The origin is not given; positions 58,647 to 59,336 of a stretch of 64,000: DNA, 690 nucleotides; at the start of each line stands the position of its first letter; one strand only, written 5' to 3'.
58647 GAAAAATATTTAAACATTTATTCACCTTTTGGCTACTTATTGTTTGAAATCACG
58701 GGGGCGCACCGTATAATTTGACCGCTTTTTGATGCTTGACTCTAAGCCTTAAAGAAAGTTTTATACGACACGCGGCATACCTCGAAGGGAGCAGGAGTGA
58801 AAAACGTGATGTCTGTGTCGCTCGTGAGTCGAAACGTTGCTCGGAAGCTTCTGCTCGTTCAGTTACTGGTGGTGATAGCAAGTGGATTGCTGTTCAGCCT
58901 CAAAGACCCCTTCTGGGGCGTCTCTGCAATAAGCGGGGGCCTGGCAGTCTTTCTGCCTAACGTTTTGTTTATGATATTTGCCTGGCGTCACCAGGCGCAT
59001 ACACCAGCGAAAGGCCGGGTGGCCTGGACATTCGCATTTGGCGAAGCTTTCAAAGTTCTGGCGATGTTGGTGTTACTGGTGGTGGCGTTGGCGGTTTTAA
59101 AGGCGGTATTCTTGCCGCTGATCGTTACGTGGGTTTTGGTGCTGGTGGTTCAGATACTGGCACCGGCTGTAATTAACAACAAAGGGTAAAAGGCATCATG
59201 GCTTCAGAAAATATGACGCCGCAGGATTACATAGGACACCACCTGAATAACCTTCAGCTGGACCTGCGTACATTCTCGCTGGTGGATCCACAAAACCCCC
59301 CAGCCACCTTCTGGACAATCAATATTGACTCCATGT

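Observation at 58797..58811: atpI start codon ambiguity (GTG 58797 versus ATG 58809)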

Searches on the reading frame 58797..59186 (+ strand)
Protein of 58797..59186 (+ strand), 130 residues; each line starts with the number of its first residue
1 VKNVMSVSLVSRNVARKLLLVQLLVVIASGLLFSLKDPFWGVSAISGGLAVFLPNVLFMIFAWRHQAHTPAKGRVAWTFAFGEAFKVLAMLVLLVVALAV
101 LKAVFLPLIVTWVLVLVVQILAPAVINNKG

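Call 12: find_homologous_proteins(query=window:58797-59186:+, max_evalue=0.00001)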
Query window:58797-59186:+ (130 aa): 1251 proteins with E <= 0.00001 among 1732 candidates; the best 120 are listed.
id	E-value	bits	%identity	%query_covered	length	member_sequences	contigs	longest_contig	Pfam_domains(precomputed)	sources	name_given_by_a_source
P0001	3.0e-68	246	99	97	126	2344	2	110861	PF03899.22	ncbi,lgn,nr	ncbi:F0F1 ATP synthase subunit I [Escherichia coli]|nr:F0F1 ATP synthase subunit I [Escherichia coli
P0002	4.4e-67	242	95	97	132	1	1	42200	PF03899.22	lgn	-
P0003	1.2e-66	240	98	97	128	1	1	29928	PF03899.22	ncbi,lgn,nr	ncbi:F0F1 ATP synthase subunit I [Escherichia coli]|nr:F0F1 ATP synthase subunit I [Escherichia coli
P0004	7.0e-66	238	98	97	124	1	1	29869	PF03899.22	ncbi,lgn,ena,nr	ncbi:F0F1 ATP synthase subunit I [Escherichia coli]|nr:F0F1 ATP synthase subunit I [Escherichia coli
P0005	7.4e-66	238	98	97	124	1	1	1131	PF03899.22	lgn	-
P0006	8.4e-66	238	98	97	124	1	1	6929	PF03899.22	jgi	-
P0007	9.7e-66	238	98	98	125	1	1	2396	PF03899.22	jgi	-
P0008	1.3e-65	237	98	97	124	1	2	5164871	PF03899.22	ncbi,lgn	-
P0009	2.8e-65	236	98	97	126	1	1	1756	PF03899.22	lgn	-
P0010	3.3e-64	233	97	93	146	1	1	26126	PF03899.22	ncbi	ncbi:F0F1 ATP synthase subunit I [Escherichia coli]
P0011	4.5e-64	232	91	97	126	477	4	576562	PF03899.22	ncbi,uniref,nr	ncbi:ATP F0F1 synthase subunit I [Citrobacter amalonaticus]|uniref:ATP F0F1 synthase subunit I n=1 T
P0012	4.5e-64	232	90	98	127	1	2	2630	PF03899.22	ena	-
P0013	7.6e-64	231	90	97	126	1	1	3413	PF03899.22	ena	-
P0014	9.4e-64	231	89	98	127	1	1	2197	PF03899.22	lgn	-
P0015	1.1e-63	231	89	98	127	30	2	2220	PF03899.22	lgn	-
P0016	1.6e-63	230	90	97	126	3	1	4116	PF03899.22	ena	-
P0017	2.2e-63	230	90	97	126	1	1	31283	PF03899.22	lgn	-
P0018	2.4e-63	230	90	99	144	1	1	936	PF03899.22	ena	-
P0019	2.8e-63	230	89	97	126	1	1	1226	PF03899.22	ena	-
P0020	3.4e-63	229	95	93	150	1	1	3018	PF03899.22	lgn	-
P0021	3.4e-63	229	97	97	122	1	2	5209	PF03899.22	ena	-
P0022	3.5e-63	229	89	99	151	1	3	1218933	PF03899.22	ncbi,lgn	-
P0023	4.2e-63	229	90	97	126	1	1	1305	PF03899.22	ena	-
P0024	5.7e-63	229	90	97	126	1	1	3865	PF03899.22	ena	-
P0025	6.4e-63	228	90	97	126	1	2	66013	PF03899.22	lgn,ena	-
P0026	7.3e-63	228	87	97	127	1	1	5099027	PF03899.22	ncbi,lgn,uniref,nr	ncbi:F0F1 ATP synthase subunit I [Citrobacter freundii]|uniref:F0F1 ATP synthase subunit I n=1 Tax=C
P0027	8.2e-63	228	90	97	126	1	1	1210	PF03899.22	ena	-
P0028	9.1e-63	228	90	97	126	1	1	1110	PF03899.22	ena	-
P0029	1.2e-62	228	96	97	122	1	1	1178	PF03899.22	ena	-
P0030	1.4e-62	227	90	97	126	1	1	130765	PF03899.22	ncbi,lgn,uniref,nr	ncbi:F0F1 ATP synthase subunit I [Yokenella regensburgei]|uniref:F0F1 ATP synthase subunit I n=1 Tax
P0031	1.7e-62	227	90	97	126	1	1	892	PF03899.22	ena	-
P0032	1.9e-62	227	89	98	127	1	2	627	PF03899.22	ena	-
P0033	2.4e-62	227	86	97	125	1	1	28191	PF03899.22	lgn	-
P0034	2.6e-62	226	89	97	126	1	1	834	PF03899.22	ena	-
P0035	2.6e-62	226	93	93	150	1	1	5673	PF03899.22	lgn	-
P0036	3.1e-62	226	90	97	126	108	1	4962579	PF03899.22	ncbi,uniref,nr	ncbi:F0F1 ATP synthase subunit I [Yokenella regensburgei]|uniref:F0F1 ATP synthase subunit I n=1 Tax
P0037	3.1e-62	226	91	97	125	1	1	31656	PF03899.22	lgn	-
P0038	3.2e-62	226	90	97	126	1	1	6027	PF03899.22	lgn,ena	-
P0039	3.6e-62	226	94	97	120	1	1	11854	PF03899.22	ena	-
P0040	3.6e-62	226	89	97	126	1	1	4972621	PF03899.22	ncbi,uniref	ncbi:F0F1 ATP synthase subunit I [Kluyvera georgiana]|uniref:F0F1 ATP synthase subunit I n=1 Tax=Klu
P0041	4.0e-62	226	90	97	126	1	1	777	PF03899.22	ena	-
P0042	4.6e-62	226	90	97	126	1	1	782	PF03899.22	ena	-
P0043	4.6e-62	226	100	89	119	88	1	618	PF03899.22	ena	-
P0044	4.9e-62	226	90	97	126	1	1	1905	PF03899.22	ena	-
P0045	5.0e-62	226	94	97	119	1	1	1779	PF03899.22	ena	-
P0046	5.1e-62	225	88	97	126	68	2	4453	PF03899.22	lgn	-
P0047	5.1e-62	225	90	97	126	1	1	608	PF03899.22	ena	-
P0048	5.5e-62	225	89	98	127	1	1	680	PF03899.22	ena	-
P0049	5.5e-62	225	89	98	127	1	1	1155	PF03899.22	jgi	-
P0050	5.7e-62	225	90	97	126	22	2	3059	PF03899.22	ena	-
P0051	5.9e-62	225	90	97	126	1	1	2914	PF03899.22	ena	-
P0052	7.0e-62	225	87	98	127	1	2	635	PF03899.22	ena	-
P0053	7.3e-62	225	86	95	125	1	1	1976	PF03899.22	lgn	-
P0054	8.0e-62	225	88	98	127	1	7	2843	PF03899.22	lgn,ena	-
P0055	9.1e-62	225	88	97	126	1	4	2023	PF03899.22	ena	-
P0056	1.0e-61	225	88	97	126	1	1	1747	PF03899.22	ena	-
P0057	1.2e-61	224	88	97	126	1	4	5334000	PF03899.22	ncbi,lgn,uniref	ncbi:F0F1 ATP synthase subunit I [Klebsiella pneumoniae]|uniref:F0F1 ATP synthase subunit I n=1 Tax=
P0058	1.4e-61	224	89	97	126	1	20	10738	PF03899.22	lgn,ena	-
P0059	1.4e-61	224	85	95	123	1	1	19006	PF03899.22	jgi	jgi:ATP synthase protein I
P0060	1.4e-61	224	88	97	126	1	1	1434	PF03899.22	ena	-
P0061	1.5e-61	224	88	97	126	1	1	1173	PF03899.22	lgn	-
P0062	1.7e-61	224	90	97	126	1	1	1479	PF03899.22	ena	-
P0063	1.9e-61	224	87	98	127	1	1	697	PF03899.22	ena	-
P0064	1.9e-61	224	89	97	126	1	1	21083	PF03899.22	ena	-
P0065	1.9e-61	224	88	97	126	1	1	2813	PF03899.22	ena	-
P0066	2.0e-61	224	87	97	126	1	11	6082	PF03899.22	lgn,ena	-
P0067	2.1e-61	223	87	97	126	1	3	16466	PF03899.22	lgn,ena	-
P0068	2.6e-61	223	87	97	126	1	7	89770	PF03899.22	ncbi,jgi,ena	jgi:ATP synthase protein I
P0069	2.6e-61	223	95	97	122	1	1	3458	PF03899.22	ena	-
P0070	2.6e-61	223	94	97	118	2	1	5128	PF03899.22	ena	-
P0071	2.8e-61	223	89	97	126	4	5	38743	PF03899.22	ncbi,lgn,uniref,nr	ncbi:F0F1 ATP synthase subunit I [Citrobacter sp. Awk 4]|uniref:F0F1 ATP synthase subunit I n=1 Tax=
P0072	2.9e-61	223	87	97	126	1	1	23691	PF03899.22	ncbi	ncbi:MAG TPA: F0F1 ATP synthase subunit I [Klebsiella sp.]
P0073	3.4e-61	223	87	97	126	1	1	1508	PF03899.22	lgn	-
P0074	3.6e-61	223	88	97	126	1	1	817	PF03899.22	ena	-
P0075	3.6e-61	223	86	98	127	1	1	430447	PF03899.22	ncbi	ncbi:ATP synthase protein I [Citrobacter sp. UYEF32]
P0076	3.7e-61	223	94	97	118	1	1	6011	PF03899.22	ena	-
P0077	4.1e-61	223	87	97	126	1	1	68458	PF03899.22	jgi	jgi:ATP synthase protein I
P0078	4.2e-61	223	87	97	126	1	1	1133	PF03899.22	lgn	-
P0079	4.2e-61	223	85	98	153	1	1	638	PF03899.22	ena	-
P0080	4.2e-61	223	88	97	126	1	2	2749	PF03899.22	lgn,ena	-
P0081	4.3e-61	223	87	97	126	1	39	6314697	PF03899.22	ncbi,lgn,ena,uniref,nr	ncbi:ATP synthase protein I [Klebsiella spallanzanii]|uniref:ATP synthase protein I n=2 Tax=Klebsiel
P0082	4.6e-61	222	87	98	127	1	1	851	PF03899.22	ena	-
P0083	4.8e-61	222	87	97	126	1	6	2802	PF03899.22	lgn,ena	-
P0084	4.9e-61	222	88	97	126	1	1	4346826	PF03899.22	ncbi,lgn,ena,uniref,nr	ncbi:F0F1 ATP synthase subunit I [Pseudescherichia vulneris]|uniref:F0F1 ATP synthase subunit I n=1 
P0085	4.9e-61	222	87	97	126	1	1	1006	PF03899.22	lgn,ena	-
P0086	5.1e-61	222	88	97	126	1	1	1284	PF03899.22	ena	-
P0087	5.4e-61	222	88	97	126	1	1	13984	PF03899.22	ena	-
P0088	5.6e-61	222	87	97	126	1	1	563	PF03899.22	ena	-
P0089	5.6e-61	222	87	97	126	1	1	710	PF03899.22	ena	-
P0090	5.7e-61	222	87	97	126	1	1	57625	PF03899.22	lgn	-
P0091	5.7e-61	222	87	97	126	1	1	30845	PF03899.22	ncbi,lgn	-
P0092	5.9e-61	222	87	97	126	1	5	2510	PF03899.22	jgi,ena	-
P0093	6.2e-61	222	87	97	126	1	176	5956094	PF03899.22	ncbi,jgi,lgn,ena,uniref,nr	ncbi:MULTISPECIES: F0F1 ATP synthase subunit I [Enterobacteriaceae]|jgi:ATP synthase protein I|unire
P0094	6.3e-61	222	87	97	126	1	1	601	PF03899.22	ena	-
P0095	6.3e-61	222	88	98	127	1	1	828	PF03899.22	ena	-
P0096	6.5e-61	222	87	97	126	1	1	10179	PF03899.22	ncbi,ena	-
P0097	6.5e-61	222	87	97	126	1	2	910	PF03899.22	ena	-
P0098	6.5e-61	222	87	97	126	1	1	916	PF03899.22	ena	-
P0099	6.8e-61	222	87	97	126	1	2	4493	PF03899.22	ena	-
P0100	6.8e-61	222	87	97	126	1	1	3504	PF03899.22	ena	-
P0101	7.0e-61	222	88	97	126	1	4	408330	PF03899.22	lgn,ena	-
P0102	7.1e-61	222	87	97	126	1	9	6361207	PF03899.22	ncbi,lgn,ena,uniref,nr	ncbi:MAG: F0F1 ATP synthase subunit I [Klebsiella huaxiensis]|uniref:F0F1 ATP synthase subunit I n=1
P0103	7.2e-61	222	87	97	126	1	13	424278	PF03899.22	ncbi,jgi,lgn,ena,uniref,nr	ncbi:F0F1 ATP synthase subunit I [Pseudescherichia sp.]|uniref:F0F1 ATP synthase subunit I n=1 Tax=P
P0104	7.3e-61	222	88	97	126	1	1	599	PF03899.22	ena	-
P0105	7.3e-61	222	87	97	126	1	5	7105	PF03899.22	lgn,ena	-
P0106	7.4e-61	222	87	97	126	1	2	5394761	PF03899.22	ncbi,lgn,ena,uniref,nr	ncbi:F0F1 ATP synthase subunit I [Klebsiella oxytoca]|uniref:F0F1 ATP synthase subunit I n=1 Tax=Kle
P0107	7.4e-61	222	86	97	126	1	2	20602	PF03899.22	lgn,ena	-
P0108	7.5e-61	222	86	97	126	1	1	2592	PF03899.22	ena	-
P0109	7.7e-61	222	86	97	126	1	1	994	PF03899.22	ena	-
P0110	7.8e-61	222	87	97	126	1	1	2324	PF03899.22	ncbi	-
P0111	7.9e-61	222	87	97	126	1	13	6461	PF03899.22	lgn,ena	-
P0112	7.9e-61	222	87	97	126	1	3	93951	PF03899.22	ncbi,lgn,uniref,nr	ncbi:F0F1 ATP synthase subunit I [Klebsiella quasipneumoniae]|uniref:F0F1 ATP synthase subunit I n=1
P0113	8.1e-61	222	87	97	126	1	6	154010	PF03899.22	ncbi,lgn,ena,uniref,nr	ncbi:ATP synthase protein I [Klebsiella oxytoca]|uniref:ATP synthase protein I n=1 Tax=Klebsiella ox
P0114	8.3e-61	222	87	97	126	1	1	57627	PF03899.22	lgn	-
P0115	8.3e-61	222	87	97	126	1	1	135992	PF03899.22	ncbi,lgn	ncbi:F0F1 ATP synthase subunit I [Klebsiella quasipneumoniae]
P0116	8.3e-61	222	87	97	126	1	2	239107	PF03899.22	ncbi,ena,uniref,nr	ncbi:F0F1 ATP synthase subunit I [Klebsiella quasipneumoniae]|uniref:F0F1 ATP synthase subunit I n=1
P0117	8.7e-61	222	87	97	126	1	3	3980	PF03899.22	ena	-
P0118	8.8e-61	221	88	97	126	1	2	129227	PF03899.22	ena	-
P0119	9.0e-61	221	87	97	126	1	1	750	PF03899.22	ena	-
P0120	9.0e-61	221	86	97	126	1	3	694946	PF03899.22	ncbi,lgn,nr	ncbi:TPA: F0F1 ATP synthase subunit I [Klebsiella pneumoniae]|nr:F0F1 ATP synthase subunit I [Klebsi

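Call 13: search_protein_families(library=pfam, proteins=[window:58797-59186:+])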
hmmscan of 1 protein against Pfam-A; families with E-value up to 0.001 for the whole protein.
window:58797-59186:+ (130 aa): 1 family
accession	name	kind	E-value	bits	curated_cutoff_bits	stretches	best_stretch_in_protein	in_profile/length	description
PF03899.21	ATP-synt_I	-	2.2e-15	57.3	25.1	1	17-112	1-98/99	ATP synthase I chain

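Call 14: search_protein_families(library=ncbifam, proteins=[window:58797-59186:+])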
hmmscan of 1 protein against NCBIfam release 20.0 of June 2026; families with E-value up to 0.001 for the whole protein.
window:58797-59186:+ (130 aa): 3 families
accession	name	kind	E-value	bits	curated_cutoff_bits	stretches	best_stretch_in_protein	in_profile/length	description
NF005962.0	PRK08049.1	equivalog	7.7e-66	220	135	1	5-130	1-126/126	F0F1 ATP synthase subunit I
NF004414.0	PRK05760.1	equivalog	3.3e-16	59.6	129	1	7-129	3-126/128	F0F1 ATP synthase subunit I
NF004763.0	PRK06099.1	equivalog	8.7e-07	29.4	126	1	13-128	10-124/127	F0F1 ATP synthase subunit I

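Call 15: find_related_loci(query=window:58809-59186:+, collection=genome_contigs, flank=1200)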
Query window:58809-59186:+ (126 aa) in genome_contigs; peptide patterns used: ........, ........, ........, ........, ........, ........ (x = any residue, [..] = any of these).
423 stretches matched a pattern; 171 encode a relative of the query (tblastn E <= 1e-3); the best 80 are kept; 80 distinct loci.
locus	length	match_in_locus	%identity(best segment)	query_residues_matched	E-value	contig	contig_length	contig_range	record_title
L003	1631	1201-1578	95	1-126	7e-75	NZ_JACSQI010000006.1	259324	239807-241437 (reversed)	Escherichia whittamii strain Sa2BVA5 NODE_6_length_259324_cov_8.836392, whole genome shotgun sequence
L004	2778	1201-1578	91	1-126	9e-72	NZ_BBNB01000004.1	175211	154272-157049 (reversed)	Citrobacter sedlakii NBRC 105722, whole genome shotgun sequence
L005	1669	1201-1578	91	1-126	7e-73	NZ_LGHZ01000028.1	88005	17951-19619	Kluyvera genomosp. 1 strain L2 contig28, whole genome shotgun sequence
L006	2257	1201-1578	90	1-126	2e-71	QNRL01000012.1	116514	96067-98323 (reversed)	Pseudocitrobacter faecalis strain DSM 27453 Ga0244571_112, whole genome shotgun sequence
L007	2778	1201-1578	91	1-126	4e-71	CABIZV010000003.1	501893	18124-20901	Enterobacteriaceae bacterium isolate MGYG-HGUT-00110 genome assembly, contig: .20298_3_19.3, whole genome shotgun sequen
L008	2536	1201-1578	90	1-126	6e-70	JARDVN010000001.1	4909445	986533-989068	Citrobacter amalonaticus strain AUH_CA_2023_1 contig_2, whole genome shotgun sequence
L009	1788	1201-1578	87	1-126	7e-69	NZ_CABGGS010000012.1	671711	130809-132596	Klebsiella spallanzanii isolate SB6411, whole genome shotgun sequence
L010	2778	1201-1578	87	1-126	3e-67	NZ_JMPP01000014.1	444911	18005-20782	Raoultella planticola ATCC 33531 GRPL.assembly.14, whole genome shotgun sequence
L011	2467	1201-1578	87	1-126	2e-67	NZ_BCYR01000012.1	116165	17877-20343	Raoultella ornithinolytica NBRC 105727 = ATCC 31898 strain NBRC 105727, whole genome shotgun sequence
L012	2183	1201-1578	87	1-126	1e-67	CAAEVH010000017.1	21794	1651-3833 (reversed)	MAG TPA_asm: uncultured Raoultella sp., isolate HGM20637, WGS project CAAEVH010000000 data, contig: ERS608581_38_k95_275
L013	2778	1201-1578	87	1-126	2e-66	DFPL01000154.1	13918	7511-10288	MAG TPA_asm: Enterobacteriaceae bacterium UBA3516 UBA3516_contig_579, whole genome shotgun sequence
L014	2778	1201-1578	84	1-126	1e-66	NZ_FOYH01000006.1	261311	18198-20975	Enterobacter sp. kpr-6, whole genome shotgun sequence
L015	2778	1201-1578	85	1-126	3e-66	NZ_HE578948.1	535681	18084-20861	Phytobacter massiliensis JC163 strain type strain: JC163, whole genome shotgun sequence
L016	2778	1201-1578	84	1-126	2e-66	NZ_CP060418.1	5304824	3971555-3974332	Enterobacter sp. JUb54 strain RIT712 chromosome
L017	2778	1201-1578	84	1-126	6e-66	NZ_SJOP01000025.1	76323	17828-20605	Kosakonia quasisacchari strain WCHEs120001 25, whole genome shotgun sequence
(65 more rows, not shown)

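Call 53: list_cluster_members(proteins=[window:58797-59186:+, window:58809-59186:+, window:58806-59186:+])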
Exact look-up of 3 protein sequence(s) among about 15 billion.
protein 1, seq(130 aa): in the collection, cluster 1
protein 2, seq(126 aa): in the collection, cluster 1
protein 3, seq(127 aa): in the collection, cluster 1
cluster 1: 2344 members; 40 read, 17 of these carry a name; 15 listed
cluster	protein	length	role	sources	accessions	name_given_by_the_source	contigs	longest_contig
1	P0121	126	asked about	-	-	F0F1 ATP synthase subunit I [Escherichia coli] | ATP synthase protein I | ATP synthase protein I n=76 Tax=Enterobacterales TaxID=91347 RepID=ATPZ_ECOLI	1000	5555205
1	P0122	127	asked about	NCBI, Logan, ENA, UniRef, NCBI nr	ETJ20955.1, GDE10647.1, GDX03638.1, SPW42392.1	F0F1 ATP synthase subunit I [Escherichia coli] | F0F1 ATP synthase subunit I n=3 Tax=Enterobacteriaceae TaxID=543 RepID=A0A2X1JP46_ECOLX | MAG: ATP synthase protein I [Escherichia coli DORA_A_5_14_21]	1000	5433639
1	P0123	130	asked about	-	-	F0F1 ATP synthase subunit I [Escherichia coli] | Glucose-inhibited division protein GidB n=15 Tax=Enterobacteriaceae TaxID=543 ... | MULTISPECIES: F0F1 ATP synthase subunit I [Gammaproteobacteria]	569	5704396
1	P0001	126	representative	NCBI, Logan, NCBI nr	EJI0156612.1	F0F1 ATP synthase subunit I [Escherichia coli]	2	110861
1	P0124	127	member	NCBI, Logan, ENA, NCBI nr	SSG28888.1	F0F1 ATP synthase subunit I [Klebsiella pneumoniae]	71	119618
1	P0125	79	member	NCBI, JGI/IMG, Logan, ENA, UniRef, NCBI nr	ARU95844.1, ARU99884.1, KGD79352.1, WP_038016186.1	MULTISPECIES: F0F1 ATP synthase subunit C [Tatumella] | ATP synthase subunit c n=2 Tax=Tatumella TaxID=82986 RepID=A0A095TRR8_9GAMM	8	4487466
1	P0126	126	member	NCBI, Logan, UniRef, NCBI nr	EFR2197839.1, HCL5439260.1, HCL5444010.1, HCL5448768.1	F0F1 ATP synthase subunit I [Salmonella enterica] | F0F1 ATP synthase subunit I n=1 Tax=Salmonella TaxID=590 RepID=UPI001D900C6C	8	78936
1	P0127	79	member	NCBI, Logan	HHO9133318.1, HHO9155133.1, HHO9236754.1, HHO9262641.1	TPA: F0F1 ATP synthase subunit C [Klebsiella pneumoniae]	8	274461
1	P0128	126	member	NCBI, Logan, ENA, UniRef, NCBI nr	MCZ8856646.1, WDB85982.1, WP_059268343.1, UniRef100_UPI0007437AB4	F0F1 ATP synthase subunit I [Escherichia albertii] | F0F1 ATP synthase subunit I n=1 Tax=Escherichia albertii TaxID=208962 RepID=UPI0007437AB4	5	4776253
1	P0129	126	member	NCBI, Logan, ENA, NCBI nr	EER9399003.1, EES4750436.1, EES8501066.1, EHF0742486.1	F0F1 ATP synthase subunit I [Escherichia coli]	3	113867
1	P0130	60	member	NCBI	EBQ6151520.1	ATP synthase F0 subunit C, partial [Salmonella enterica subsp. enterica serovar ...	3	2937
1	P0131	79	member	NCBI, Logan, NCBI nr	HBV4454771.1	TPA: F0F1 ATP synthase subunit C [Klebsiella aerogenes] | F0F1 ATP synthase subunit C [Klebsiella aerogenes]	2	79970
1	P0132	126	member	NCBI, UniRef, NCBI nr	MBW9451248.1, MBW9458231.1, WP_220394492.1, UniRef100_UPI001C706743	F0F1 ATP synthase subunit I [Citrobacter portucalensis] | F0F1 ATP synthase subunit I n=1 Tax=Citrobacter portucalensis TaxID=1639133 ...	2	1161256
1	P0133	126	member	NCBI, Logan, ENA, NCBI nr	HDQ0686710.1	TPA: F0F1 ATP synthase subunit I [Escherichia coli] | F0F1 ATP synthase subunit I [Escherichia coli]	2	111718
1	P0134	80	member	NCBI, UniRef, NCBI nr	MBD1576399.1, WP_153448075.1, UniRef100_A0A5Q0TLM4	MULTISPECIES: F0F1 ATP synthase subunit C [Vibrio] | ATP synthase subunit c n=1 Tax=Vibrio algicola TaxID=2662262 RepID=A0A5Q0TLM4_9VIBR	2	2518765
